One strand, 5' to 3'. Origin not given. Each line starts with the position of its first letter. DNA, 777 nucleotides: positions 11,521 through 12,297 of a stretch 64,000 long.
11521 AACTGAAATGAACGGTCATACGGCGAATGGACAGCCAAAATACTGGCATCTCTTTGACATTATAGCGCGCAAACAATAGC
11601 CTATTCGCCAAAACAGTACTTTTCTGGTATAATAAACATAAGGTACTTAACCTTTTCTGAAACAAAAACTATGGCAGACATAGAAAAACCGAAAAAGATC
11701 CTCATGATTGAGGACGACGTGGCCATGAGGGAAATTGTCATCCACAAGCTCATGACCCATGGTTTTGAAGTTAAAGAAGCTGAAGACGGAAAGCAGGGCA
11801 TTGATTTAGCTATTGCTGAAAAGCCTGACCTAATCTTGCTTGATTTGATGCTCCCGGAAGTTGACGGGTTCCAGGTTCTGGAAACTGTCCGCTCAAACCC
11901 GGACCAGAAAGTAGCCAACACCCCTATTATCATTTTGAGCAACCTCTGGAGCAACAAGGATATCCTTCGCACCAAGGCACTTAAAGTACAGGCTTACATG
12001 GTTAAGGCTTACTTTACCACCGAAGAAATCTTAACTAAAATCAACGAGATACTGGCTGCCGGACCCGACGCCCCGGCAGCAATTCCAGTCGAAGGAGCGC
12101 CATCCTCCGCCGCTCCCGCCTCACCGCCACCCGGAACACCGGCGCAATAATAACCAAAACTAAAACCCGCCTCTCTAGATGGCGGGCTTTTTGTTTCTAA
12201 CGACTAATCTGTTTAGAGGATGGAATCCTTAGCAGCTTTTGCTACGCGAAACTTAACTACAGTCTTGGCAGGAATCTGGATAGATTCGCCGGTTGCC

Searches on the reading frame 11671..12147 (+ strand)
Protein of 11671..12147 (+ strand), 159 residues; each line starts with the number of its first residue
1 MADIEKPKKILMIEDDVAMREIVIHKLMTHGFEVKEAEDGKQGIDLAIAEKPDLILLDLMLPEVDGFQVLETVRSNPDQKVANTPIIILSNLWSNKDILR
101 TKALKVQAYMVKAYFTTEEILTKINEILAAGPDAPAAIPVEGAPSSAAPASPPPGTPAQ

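Call 69: search_protein_families(library=pfam, proteins=[window:11671-12147:+], max_evalue=0.0001)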
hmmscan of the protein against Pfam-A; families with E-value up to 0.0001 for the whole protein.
window:11671-12147:+ (159 aa): 1 family
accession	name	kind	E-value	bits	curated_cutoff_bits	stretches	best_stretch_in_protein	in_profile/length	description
PF00072.30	Response_reg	-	7.2e-19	68.4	30.2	1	10-124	1-110/111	Response regulator receiver domain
